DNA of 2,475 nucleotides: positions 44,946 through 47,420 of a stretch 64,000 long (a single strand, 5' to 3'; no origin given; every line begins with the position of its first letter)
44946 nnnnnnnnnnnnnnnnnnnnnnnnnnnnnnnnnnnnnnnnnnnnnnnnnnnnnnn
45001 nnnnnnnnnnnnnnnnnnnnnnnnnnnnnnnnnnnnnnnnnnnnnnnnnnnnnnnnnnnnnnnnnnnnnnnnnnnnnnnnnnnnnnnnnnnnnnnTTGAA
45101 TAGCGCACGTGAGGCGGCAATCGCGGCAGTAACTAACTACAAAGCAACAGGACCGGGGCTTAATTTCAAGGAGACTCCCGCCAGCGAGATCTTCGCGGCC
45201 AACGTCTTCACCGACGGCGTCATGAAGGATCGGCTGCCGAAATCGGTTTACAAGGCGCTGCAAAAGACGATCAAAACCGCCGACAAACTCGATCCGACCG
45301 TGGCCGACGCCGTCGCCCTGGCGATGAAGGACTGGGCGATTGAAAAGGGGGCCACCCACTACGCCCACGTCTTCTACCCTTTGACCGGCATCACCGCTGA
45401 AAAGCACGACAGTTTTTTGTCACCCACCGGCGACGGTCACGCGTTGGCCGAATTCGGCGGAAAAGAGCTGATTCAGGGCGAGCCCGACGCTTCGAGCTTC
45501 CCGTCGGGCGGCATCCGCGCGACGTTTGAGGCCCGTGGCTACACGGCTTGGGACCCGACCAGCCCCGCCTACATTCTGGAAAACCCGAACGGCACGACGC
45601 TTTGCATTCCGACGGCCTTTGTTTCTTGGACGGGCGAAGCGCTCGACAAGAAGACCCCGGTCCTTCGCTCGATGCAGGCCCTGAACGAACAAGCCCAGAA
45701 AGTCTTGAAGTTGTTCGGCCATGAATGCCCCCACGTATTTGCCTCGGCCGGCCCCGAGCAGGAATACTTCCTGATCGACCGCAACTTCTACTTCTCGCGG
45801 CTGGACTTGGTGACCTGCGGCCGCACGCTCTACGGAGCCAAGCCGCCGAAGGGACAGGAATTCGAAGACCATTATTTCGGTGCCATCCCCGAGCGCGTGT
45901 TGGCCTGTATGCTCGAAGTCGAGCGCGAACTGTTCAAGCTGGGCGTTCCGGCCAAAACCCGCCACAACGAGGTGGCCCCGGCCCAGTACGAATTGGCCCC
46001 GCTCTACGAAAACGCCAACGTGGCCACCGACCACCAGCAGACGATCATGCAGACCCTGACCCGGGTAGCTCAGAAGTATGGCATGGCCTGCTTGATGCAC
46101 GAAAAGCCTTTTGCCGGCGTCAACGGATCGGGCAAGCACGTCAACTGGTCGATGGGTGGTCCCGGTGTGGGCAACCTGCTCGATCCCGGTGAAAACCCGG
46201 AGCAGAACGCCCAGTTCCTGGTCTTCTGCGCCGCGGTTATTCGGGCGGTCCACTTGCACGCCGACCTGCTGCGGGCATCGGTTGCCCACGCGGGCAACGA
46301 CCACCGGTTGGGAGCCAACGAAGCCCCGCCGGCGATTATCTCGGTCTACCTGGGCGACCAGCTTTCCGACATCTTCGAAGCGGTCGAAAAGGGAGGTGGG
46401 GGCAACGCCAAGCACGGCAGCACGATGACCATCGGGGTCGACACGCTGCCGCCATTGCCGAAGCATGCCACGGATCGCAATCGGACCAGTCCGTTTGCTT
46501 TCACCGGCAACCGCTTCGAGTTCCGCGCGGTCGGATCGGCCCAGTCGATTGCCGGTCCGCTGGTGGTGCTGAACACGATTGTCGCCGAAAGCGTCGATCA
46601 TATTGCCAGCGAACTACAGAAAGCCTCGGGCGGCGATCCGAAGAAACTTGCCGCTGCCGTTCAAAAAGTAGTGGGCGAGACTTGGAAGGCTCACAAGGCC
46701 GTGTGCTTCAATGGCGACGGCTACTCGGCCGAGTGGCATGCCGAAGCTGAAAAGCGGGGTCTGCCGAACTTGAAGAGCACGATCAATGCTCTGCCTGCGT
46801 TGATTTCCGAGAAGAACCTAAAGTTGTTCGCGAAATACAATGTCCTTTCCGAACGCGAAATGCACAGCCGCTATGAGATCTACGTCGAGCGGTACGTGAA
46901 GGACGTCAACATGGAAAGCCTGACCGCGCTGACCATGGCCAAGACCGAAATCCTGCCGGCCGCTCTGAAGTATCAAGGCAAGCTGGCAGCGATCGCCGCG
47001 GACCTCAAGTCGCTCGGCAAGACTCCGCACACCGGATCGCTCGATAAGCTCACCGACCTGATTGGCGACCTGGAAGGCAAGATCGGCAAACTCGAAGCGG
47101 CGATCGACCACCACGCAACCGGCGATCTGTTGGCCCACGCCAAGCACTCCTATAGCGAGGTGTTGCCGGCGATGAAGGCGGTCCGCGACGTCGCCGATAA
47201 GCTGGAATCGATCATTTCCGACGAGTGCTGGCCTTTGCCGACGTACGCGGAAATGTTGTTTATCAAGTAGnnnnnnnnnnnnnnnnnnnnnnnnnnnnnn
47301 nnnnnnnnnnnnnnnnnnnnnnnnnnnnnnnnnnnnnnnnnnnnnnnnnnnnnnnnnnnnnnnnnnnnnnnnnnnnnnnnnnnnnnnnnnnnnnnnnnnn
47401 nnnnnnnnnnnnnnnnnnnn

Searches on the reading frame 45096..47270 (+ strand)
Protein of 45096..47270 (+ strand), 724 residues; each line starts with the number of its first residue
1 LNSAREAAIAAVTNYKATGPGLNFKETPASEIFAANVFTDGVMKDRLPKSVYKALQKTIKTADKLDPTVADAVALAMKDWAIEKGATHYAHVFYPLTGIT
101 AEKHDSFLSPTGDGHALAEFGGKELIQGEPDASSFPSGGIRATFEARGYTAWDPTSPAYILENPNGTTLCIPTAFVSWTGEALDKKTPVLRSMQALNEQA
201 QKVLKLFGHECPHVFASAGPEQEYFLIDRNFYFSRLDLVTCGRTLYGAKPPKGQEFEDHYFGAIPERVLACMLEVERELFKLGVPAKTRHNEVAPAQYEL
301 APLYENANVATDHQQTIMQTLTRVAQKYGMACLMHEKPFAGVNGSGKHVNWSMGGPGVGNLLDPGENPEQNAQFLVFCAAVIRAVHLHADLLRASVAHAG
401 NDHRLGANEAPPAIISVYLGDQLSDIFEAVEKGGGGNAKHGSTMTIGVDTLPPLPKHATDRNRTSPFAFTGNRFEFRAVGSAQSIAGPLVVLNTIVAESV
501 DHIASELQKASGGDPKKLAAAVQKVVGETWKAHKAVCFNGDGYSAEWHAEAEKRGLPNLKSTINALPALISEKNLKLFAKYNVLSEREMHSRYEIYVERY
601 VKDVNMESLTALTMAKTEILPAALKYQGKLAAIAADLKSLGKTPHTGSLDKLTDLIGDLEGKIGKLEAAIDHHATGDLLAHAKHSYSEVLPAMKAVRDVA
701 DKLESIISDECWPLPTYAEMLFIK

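Call 61: search_protein_families(library=pfam, proteins=[window:45096-47270:+], max_evalue=0.00001)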
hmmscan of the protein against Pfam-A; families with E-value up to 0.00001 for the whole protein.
window:45096-47270:+ (724 aa): 3 families
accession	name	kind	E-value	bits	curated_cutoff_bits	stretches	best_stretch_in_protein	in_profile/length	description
PF12437.13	GSIII_N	-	1.1e-76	256.3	25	1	30-192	2-160/160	Glutamine synthetase type III N terminal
PF18318.6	Gln-synt_C-ter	-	1.5e-43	147.8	22.7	1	521-637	1-117/118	Glutamine synthetase C-terminal domain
PF00120.29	Gln-synt_C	-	2.7e-17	63.3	24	1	215-383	21-186/344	Glutamine synthetase, catalytic domain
